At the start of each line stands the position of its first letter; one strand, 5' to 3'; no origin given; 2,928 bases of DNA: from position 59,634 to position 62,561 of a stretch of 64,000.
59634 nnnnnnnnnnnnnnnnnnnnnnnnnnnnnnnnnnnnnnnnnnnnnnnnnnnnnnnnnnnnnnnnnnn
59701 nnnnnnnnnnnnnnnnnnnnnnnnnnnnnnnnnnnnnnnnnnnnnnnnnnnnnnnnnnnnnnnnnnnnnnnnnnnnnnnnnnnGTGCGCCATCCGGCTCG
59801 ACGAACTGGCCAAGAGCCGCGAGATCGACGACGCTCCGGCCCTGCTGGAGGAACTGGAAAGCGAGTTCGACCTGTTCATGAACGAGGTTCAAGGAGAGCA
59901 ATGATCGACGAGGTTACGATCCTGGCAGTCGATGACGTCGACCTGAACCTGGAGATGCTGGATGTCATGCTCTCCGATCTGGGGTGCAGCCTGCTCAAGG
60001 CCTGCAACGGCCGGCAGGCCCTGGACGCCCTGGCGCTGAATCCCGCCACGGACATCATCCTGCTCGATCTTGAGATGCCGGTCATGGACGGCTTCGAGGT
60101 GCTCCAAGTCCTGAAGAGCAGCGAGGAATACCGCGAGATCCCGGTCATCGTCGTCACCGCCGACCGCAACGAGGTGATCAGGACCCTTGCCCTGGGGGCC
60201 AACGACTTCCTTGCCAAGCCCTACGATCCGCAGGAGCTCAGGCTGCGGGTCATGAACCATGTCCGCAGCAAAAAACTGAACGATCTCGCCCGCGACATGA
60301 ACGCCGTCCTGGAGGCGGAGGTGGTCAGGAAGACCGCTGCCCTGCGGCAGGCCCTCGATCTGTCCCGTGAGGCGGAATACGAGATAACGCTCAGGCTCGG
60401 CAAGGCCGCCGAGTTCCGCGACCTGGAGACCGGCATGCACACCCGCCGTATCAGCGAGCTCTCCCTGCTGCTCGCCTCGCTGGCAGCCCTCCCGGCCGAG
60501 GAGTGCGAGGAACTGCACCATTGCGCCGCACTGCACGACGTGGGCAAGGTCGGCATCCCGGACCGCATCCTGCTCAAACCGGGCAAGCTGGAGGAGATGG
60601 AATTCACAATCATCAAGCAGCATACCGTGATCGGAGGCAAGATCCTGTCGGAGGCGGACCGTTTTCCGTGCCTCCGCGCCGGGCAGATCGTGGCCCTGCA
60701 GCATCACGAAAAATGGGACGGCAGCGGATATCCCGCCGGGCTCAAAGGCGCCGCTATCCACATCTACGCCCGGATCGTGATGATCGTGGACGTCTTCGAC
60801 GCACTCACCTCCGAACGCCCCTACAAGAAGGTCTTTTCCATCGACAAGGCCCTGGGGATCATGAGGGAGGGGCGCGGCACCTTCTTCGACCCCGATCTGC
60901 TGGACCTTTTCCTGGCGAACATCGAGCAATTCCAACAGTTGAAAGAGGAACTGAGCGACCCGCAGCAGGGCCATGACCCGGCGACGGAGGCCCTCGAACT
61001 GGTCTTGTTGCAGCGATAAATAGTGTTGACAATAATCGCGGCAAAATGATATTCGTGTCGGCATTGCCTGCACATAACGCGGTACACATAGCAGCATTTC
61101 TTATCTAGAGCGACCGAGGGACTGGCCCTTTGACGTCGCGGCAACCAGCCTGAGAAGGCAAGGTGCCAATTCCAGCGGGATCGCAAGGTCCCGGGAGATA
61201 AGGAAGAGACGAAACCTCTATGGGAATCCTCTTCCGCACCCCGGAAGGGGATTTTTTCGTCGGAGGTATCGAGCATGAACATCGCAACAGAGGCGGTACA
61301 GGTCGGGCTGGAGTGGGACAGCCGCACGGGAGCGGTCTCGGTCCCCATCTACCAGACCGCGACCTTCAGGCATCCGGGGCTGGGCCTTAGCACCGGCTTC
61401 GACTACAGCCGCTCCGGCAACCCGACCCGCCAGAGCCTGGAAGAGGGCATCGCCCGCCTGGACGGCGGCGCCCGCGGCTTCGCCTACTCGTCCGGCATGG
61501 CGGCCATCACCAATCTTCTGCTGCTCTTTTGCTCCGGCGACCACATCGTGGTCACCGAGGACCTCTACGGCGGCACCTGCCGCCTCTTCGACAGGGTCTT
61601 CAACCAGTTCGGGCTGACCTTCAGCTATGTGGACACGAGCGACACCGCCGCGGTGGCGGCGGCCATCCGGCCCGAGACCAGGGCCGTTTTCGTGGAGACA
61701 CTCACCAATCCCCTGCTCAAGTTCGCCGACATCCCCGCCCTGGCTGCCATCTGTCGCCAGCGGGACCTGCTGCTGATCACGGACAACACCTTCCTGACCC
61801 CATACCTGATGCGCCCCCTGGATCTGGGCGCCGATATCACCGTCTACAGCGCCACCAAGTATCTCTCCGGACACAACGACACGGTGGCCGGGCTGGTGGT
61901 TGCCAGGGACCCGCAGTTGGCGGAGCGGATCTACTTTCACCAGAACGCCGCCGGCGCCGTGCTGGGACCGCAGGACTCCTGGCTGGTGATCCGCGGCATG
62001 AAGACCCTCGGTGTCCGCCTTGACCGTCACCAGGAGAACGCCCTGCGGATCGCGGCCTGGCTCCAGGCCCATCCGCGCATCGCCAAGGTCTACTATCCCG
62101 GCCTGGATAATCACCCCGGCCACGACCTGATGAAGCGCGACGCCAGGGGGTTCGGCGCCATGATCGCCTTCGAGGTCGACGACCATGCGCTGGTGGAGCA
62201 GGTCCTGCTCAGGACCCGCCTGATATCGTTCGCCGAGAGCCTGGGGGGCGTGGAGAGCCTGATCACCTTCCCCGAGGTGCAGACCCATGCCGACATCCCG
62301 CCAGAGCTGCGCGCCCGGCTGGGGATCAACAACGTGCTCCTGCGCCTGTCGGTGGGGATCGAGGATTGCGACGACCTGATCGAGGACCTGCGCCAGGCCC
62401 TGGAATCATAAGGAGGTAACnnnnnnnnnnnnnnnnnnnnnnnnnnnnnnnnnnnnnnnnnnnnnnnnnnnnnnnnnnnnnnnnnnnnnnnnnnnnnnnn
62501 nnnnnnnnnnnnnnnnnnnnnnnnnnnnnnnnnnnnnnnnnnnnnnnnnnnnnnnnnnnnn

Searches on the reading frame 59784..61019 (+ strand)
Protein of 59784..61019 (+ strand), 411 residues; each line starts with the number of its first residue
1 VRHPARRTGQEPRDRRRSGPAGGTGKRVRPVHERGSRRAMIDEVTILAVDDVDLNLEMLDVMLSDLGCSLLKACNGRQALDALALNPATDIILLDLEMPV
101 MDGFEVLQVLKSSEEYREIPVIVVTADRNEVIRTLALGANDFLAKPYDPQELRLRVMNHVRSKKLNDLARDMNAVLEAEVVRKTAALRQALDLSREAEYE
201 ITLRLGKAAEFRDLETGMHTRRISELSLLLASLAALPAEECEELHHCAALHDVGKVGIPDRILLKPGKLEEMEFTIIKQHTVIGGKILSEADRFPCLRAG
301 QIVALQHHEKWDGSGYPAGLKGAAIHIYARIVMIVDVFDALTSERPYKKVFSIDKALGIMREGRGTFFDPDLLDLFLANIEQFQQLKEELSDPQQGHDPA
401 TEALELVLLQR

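Call 75: search_protein_families(library=pfam, proteins=[window:59784-61019:+], max_evalue=0.00001)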
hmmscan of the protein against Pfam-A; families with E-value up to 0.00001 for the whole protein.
window:59784-61019:+ (411 aa): 3 families
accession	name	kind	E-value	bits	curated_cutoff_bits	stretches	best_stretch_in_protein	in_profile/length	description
PF13487.12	HD_5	-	5.8e-35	121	27.2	1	216-372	14-170/170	HD domain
PF00072.30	Response_reg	-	1.8e-22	80.1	30.2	1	46-156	1-110/111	Response regulator receiver domain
PF01966.28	HD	-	4.4e-14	53.2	22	1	219-340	4-115/116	HD domain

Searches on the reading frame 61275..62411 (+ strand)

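Call 75: search_protein_families(library=pfam, proteins=[window:61275-62411:+], max_evalue=0.00001)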
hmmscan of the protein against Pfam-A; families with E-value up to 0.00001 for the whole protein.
window:61275-62411:+ (378 aa): 2 families
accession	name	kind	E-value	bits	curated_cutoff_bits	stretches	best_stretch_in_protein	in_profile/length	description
PF01053.26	Cys_Met_Meta_PP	-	2.6e-148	494.1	27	1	5-377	2-381/381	Cys/Met metabolism PLP-dependent enzyme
PF01041.23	DegT_DnrJ_EryC1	-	5e-06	26.4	19.8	1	50-225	24-201/360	DegT/DnrJ/EryC1/StrS aminotransferase family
